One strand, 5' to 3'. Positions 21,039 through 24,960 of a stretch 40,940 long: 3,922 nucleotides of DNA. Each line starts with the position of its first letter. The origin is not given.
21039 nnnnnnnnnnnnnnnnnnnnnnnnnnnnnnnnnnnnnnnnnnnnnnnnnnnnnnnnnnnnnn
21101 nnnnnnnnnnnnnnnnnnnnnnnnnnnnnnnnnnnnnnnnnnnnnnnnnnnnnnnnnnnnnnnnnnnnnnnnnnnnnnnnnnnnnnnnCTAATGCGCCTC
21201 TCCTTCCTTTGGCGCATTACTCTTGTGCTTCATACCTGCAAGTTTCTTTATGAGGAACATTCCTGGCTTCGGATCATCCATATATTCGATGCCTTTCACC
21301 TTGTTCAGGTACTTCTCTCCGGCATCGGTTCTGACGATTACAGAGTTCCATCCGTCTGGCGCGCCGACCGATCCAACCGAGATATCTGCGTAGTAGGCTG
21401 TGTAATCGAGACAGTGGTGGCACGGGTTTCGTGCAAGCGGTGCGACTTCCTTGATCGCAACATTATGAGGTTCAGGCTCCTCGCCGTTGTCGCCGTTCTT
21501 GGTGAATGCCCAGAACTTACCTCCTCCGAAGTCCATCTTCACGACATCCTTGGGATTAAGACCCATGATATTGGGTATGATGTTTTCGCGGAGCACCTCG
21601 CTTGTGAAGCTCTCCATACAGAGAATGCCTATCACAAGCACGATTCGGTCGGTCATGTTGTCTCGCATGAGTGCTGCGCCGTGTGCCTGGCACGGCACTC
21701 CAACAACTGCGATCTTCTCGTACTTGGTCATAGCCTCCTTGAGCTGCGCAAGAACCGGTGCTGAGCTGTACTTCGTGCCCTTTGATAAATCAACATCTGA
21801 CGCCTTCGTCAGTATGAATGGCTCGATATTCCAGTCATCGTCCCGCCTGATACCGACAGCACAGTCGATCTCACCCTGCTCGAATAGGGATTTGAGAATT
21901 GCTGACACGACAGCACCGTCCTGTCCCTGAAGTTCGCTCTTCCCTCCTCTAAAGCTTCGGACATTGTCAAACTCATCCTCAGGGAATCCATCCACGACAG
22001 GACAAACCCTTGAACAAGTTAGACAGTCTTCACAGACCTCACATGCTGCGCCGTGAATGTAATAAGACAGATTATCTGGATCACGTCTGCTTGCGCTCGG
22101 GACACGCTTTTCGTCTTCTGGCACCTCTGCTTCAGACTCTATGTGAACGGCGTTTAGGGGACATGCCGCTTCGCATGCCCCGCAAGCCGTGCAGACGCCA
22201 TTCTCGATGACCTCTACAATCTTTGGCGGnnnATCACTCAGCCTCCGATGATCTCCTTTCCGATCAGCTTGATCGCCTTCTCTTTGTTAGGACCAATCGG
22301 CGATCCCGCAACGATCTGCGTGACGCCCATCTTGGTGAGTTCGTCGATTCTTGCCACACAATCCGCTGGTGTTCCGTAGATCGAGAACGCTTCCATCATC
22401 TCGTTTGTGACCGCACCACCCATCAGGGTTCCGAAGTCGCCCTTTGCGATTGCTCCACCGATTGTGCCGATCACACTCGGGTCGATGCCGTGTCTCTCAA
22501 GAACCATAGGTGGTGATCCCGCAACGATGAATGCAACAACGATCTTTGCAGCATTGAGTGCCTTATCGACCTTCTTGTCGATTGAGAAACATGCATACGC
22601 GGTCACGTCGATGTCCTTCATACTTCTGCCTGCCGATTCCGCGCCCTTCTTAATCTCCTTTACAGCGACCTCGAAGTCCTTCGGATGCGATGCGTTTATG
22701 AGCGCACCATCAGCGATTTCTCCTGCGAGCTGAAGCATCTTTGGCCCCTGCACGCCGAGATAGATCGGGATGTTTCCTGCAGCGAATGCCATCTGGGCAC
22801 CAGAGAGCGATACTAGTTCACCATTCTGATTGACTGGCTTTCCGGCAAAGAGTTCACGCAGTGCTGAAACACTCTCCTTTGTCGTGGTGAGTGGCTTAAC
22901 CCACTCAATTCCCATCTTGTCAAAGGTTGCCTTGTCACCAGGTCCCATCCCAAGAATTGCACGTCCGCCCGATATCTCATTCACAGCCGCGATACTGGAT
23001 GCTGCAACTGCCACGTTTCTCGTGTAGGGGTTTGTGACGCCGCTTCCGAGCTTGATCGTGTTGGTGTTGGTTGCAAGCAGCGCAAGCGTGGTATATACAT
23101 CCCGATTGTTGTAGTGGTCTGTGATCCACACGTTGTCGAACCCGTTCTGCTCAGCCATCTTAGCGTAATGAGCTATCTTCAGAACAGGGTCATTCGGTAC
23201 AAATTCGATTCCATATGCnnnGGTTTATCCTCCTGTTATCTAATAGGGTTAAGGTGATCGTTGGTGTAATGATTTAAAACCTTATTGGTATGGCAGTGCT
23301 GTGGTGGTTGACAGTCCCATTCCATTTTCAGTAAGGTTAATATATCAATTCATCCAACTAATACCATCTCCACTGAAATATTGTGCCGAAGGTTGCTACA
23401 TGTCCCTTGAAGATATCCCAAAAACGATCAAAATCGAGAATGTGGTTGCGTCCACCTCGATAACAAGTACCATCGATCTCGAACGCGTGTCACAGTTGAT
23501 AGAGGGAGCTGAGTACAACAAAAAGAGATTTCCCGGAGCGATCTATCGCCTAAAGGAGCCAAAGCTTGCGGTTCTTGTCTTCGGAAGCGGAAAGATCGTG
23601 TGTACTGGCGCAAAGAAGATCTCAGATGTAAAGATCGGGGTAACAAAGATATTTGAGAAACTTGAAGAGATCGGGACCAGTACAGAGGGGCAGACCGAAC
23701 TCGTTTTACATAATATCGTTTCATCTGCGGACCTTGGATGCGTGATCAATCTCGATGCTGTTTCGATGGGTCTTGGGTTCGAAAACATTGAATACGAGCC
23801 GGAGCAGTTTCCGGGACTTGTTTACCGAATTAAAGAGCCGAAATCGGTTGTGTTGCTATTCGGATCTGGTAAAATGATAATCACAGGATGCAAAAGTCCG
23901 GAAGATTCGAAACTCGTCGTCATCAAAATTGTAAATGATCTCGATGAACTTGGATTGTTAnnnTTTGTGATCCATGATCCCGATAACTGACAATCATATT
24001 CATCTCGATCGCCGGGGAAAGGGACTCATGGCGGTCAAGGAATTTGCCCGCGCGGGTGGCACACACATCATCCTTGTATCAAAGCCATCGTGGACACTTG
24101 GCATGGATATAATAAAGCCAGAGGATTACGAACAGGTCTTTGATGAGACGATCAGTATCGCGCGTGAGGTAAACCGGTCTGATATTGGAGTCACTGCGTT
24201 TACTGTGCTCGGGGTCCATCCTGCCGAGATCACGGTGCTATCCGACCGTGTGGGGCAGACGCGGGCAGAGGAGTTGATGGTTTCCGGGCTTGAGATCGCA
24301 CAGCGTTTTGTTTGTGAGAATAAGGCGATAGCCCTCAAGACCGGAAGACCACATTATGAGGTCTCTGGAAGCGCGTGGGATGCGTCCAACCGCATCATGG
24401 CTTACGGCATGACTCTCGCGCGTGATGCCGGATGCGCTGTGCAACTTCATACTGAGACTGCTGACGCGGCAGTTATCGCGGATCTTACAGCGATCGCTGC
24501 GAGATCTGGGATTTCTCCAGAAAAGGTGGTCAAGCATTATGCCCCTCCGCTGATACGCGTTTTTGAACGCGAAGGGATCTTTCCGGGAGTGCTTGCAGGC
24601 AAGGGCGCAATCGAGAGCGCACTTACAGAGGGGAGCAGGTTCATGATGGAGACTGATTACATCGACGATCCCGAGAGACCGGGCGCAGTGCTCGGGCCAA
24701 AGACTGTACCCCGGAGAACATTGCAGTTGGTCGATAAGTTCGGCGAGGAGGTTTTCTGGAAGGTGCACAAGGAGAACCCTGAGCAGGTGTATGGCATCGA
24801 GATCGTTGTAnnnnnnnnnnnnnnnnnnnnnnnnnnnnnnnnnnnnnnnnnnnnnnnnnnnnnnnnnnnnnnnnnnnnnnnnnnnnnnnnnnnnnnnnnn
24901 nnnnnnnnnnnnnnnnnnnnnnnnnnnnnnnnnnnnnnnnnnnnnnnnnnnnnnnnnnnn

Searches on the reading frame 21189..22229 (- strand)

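Call 51: search_protein_families(library=pfam, proteins=[window:21189-22229:-], max_evalue=0.001)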
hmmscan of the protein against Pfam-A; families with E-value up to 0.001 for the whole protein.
window:21189-22229:- (346 aa): 7 families
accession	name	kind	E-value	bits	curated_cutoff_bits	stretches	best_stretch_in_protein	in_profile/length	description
PF04432.18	FrhB_FdhB_C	-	1.2e-37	129.5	23.3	1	171-313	2-138/150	Coenzyme F420 hydrogenase/dehydrogenase, beta subunit C terminus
PF04422.18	FrhB_FdhB_N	-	4.2e-16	59.3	22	1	101-164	14-78/78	Coenzyme F420 hydrogenase/dehydrogenase, beta subunit N-term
PF13183.11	Fer4_8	-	2.5e-06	28.3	27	1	13-78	5-66/68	4Fe-4S dicluster domain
PF13237.11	Fer4_10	-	3.9e-06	27.1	25.5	0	8-29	4-22/53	4Fe-4S dicluster domain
PF12838.12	Fer4_7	-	4.1e-05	24.4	27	1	13-78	2-50/52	4Fe-4S dicluster domain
PF00037.32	Fer4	-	4.3e-05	23.6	21.1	1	7-28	2-23/24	4Fe-4S binding domain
PF13187.11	Fer4_9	-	0.00011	22.6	27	1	13-77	2-48/52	4Fe-4S dicluster domain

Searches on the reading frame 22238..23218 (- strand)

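Call 51: search_protein_families(library=pfam, proteins=[window:22238-23218:-], max_evalue=0.001)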
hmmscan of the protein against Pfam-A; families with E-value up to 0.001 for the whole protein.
window:22238-23218:- (326 aa): 1 family
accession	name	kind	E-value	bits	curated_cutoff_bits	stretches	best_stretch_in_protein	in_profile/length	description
PF00296.26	Bac_luciferase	-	2.6e-64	218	27.9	1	15-301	25-314/314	Luciferase-like monooxygenase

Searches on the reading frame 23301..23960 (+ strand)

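Call 51: search_protein_families(library=pfam, proteins=[window:23301-23960:+], max_evalue=0.001)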
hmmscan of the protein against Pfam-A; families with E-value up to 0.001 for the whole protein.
window:23301-23960:+ (220 aa): 2 families
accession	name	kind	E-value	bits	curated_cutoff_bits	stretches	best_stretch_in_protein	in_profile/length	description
PF00352.27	TBP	-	1.8e-58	194.8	22.9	2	43-123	2-84/85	Transcription factor TFIID (or TATA-binding protein, TBP)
PF11858.14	DUF3378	-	5.9e-05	23.6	27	0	73-104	23-54/76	Domain of unknown function (DUF3378)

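Call 52: search_protein_families(library=padloc, proteins=[window:23301-23960:+], max_evalue=0.001)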
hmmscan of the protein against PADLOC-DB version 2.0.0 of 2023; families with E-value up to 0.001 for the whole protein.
window:23301-23960:+ (220 aa): 0 families

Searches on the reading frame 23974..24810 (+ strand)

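Call 51: search_protein_families(library=pfam, proteins=[window:23974-24810:+], max_evalue=0.001)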
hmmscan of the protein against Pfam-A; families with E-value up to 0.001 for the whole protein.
window:23974-24810:+ (279 aa): 1 family
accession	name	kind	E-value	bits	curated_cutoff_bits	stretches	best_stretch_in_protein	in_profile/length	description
PF01026.27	TatD_DNase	-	7.6e-24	84.9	27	1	5-274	1-253/253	TatD related DNase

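Call 52: search_protein_families(library=padloc, proteins=[window:23974-24810:+], max_evalue=0.001)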
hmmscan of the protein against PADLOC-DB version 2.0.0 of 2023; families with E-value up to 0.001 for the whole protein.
window:23974-24810:+ (279 aa): 0 families
